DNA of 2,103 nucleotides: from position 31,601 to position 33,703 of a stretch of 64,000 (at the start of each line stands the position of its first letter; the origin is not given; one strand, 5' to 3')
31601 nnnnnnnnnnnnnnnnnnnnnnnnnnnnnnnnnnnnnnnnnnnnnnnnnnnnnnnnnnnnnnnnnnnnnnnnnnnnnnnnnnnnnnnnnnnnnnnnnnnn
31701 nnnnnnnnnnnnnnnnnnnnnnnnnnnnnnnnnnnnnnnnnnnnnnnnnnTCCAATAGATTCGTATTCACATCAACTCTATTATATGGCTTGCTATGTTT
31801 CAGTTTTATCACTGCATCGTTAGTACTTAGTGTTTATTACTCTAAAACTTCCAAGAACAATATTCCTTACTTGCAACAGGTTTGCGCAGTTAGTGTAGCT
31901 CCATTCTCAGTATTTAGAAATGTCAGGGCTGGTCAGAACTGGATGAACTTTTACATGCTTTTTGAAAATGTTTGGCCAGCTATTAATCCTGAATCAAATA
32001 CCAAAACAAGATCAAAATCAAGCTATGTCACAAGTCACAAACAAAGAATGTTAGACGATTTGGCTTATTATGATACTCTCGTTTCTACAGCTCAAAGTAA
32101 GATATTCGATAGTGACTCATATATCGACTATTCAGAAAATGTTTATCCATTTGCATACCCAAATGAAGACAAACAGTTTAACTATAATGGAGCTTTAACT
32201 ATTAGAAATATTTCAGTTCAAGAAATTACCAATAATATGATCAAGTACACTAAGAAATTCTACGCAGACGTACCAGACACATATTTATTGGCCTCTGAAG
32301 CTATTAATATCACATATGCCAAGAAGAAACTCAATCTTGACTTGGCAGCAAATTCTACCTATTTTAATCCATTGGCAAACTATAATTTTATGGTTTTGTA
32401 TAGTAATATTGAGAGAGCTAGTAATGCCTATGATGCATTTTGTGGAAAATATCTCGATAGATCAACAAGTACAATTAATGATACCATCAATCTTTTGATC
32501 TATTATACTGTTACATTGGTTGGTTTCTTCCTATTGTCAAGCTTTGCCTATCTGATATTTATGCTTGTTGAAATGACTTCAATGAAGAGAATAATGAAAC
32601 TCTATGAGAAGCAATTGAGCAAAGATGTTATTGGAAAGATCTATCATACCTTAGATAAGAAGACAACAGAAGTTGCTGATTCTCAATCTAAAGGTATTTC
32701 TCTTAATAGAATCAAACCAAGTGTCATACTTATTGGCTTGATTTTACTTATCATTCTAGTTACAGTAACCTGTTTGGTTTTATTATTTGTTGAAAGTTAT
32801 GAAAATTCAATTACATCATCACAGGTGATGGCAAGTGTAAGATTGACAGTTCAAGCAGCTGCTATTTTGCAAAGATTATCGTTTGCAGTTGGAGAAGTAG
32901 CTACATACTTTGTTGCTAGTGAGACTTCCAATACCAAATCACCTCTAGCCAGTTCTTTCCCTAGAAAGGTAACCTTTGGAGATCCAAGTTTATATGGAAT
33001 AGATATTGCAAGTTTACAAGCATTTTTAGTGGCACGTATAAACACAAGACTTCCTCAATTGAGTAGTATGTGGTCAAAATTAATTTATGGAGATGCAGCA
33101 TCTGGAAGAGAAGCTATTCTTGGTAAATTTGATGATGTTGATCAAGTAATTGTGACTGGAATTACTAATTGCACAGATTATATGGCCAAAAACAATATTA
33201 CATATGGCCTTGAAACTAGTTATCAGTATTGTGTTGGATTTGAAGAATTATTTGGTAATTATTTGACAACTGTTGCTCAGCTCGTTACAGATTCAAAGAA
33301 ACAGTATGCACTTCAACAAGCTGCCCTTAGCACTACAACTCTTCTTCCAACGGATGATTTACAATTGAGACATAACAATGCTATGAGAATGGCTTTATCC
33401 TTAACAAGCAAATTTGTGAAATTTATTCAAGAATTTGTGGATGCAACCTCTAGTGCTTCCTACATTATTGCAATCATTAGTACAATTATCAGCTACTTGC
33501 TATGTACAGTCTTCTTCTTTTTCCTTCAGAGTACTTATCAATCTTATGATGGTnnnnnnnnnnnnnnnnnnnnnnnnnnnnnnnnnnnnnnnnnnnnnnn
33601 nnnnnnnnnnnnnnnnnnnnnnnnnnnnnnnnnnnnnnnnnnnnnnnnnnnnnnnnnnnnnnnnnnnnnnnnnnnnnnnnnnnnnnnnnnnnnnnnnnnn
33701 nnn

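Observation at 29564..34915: Unusual receptor-type adenylyl cyclase: polytopic N-domain, TM-bracketed ectodomain, PAS, and a single class III catalytic domain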

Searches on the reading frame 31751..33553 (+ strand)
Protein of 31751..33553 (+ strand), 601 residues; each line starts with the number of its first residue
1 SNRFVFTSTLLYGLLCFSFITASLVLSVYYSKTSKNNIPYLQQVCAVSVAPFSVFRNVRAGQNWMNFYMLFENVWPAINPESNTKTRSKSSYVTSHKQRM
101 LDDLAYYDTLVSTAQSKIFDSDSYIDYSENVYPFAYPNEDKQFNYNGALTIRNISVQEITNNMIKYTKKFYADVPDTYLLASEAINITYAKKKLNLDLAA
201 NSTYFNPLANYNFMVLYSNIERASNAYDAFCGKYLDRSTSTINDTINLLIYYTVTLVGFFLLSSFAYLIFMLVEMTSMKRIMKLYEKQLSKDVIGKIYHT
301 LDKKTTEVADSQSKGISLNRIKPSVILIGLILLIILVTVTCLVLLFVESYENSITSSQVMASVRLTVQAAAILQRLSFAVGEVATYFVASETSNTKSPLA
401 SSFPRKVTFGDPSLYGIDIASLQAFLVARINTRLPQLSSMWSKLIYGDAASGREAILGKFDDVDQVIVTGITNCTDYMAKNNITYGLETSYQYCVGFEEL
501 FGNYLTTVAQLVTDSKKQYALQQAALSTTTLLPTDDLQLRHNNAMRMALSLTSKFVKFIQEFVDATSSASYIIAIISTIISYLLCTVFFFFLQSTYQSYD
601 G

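Call 44: predict_structure(alignment_id=A2)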
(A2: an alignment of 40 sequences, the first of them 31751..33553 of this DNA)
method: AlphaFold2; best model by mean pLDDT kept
length: 601 residues; sequences in the alignment: 40
mean_pLDDT: 91.0   pTM: 0.86
mean pLDDT of the five models: 91.0, 89.8, 88.1, 88.0, 86.9
residues with pLDDT >= 90: 472; 70-90: 99; 50-70: 21; < 50: 9
segments of 3 or more residues with pLDDT < 50: 309-317
pLDDT, mean of each block of 10 residues (from residue 1): 85 95 95 91 94 95 95 92 90 95 96 93 96 92 78 98 97 96 96 97 92 93 96 94 93 95 95 87 77 71 55 49 85 96 96 93 94 97 95 88 89 89 96 97 93 91 91 91 91 94 97 96 94 94 95 94 90 96 96 82 54
secondary structure, 60 per line:
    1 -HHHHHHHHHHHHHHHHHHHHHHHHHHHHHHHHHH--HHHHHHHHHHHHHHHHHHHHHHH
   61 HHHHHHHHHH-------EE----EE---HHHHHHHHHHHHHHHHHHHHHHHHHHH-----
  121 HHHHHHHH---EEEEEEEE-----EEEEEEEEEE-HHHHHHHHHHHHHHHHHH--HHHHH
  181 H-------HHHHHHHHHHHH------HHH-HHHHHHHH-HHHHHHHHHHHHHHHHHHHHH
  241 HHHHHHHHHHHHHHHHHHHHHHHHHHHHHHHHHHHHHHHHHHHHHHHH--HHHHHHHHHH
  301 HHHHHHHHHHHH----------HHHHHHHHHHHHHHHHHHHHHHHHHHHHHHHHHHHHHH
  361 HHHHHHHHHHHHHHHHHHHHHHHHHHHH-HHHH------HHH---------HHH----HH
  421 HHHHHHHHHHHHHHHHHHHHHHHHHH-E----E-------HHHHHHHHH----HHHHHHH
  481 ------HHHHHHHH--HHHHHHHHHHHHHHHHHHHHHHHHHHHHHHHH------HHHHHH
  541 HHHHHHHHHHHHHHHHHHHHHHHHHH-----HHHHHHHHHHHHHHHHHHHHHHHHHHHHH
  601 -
elements in order: H2-35 H38-70 H89-115 H121-128 E132-139 E145-154 H156-173 H176-181 H189-200 H211-218 H220-288 H291-312 H323-388 H390-393 H419-446 H461-469 H474-480 H487-494 H497-528 H535-566 H572-600

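Call 76: fold_search(model_id=the predicted structure, library=pdb)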
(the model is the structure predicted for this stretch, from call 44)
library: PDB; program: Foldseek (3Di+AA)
matches with E <= 10: 437; with E <= 0.001: 0
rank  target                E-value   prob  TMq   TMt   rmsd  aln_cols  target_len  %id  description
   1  8w20_A                1.5e-02  0.28  0.11  0.09  65.9       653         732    9  Umb1 umbrella toxin particle (released 2024-04-17)
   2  7r43_L                5.4e-02  0.21  0.13  0.13  33.6       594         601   12  Bovine complex I in the presence of IM1761092, active class iii (Composite map) (released 2023-02-08)
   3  9g9y_L                1.4e-01  0.13  0.13  0.12  32.5       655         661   10  Respiratory supercomplex CI2-CIII2-CIV2 (megacomplex) from alphaproteobacterium (released 2026-02-04)
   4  8c5v_I                2.1e-01  0.23  0.17  0.19  99.8       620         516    9  Chemotaxis core signalling unit from E protein lysed E. coli cells (released 2023-09-13)
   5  8iyj_V7               2.6e-01  0.23  0.13  0.21  35.0       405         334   10  Cryo-EM structure of the 48-nm repeat doublet microtubule from mouse sperm (released 2023-07-05)
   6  4z9g_A                3.6e-01  0.09  0.12  0.15  39.3       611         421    8  Crystal structure of human corticotropin-releasing factor receptor 1 (CRF1R) in complex with the antagonist CP-376395  (released 2016-06-29)
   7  8iyj_U1               3.7e-01  0.13  0.11  0.15  41.7       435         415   13  Cryo-EM structure of the 48-nm repeat doublet microtubule from mouse sperm (released 2023-07-05)
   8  6nc6_A                3.7e-01  0.08  0.11  0.13  36.2       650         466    9  Lipid II flippase MurJ, inward closed conformation (released 2019-04-17)
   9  6rzt_A                4.3e-01  0.07  0.08  0.08  46.8       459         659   12  Structure of s-Mgm1 decorating the outer surface of tubulated lipid membranes (released 2019-07-24)
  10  8b23_A                4.4e-01  0.08  0.12  0.11  33.0       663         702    9  Time-resolved structure of K+-dependent Na+-PPase from Thermotoga maritima 600-seconds post reaction initiation with N (released 2024-01-17)
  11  9g8k_A                4.4e-01  0.07  0.11  0.10  39.9       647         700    9  Structure of K+-dependent Na+-PPase from Thermotoga maritima in complex with Ca2+ and Etidronate (released 2025-06-04)
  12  6khi_F                4.4e-01  0.06  0.11  0.10  33.3       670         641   11  Supercomplex for cylic electron transport in cyanobacteria (released 2020-02-12)
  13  7z0t_C                4.6e-01  0.09  0.12  0.12  30.7       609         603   10  Structure of the Escherichia coli formate hydrogenlyase complex (aerobic preparation, composite structure) (released 2022-09-28)
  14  8qrs                  5.3e-01  0.08  0.12  0.15  32.7       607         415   10  ASCT2 protomer in lipid nanodiscs with bound glutamine and Na+ ions in the intermediate outward-facing state (iOFS-up) (released 2024-08-14)
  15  7zk5                  5.3e-01  0.06  0.14  0.09  35.5       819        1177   10  ABCB1 L335C mutant (mABCB1) in the outward facing state bound to AAC (released 2023-04-26)
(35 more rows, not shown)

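Call 77: search_protein_families(library=pfam, alignment_id=A2, max_evalue=0.01)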
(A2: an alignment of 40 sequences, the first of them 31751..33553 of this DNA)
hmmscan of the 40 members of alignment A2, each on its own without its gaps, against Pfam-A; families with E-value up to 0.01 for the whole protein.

A. member 1, window:31751-33553:+ (601 aa): 0 families

B. families by the number of members that match (of 40 scanned): 12 families
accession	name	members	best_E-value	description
PF13426.13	PAS_9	29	8.7e-19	PAS domain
PF25474.1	TPR_TmcB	29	1.1e-18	TmcB, TPR repeats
PF00989.32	PAS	27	5.1e-13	PAS fold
PF00211.25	Guanylate_cyc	23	4.1e-57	Adenylate and Guanylate cyclase catalytic domain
PF13188.13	PAS_8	16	3.6e-05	PAS domain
PF08448.16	PAS_4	10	8.7e-06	PAS fold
PF07701.20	HNOBA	6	0.003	Heme NO binding associated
PF24820.1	Diguanyl_cycl_sensor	4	0.0015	Diguanylate cyclase-like sensor domain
PF08447.18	PAS_3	2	0.0023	PAS fold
PF01852.25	START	1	2.1e-05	START domain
PF06757.18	Ins_allergen_rp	1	0.00091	Insect allergen related repeat, nitrile-specifier detoxification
PF14598.12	PAS_11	1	0.0042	PAS domain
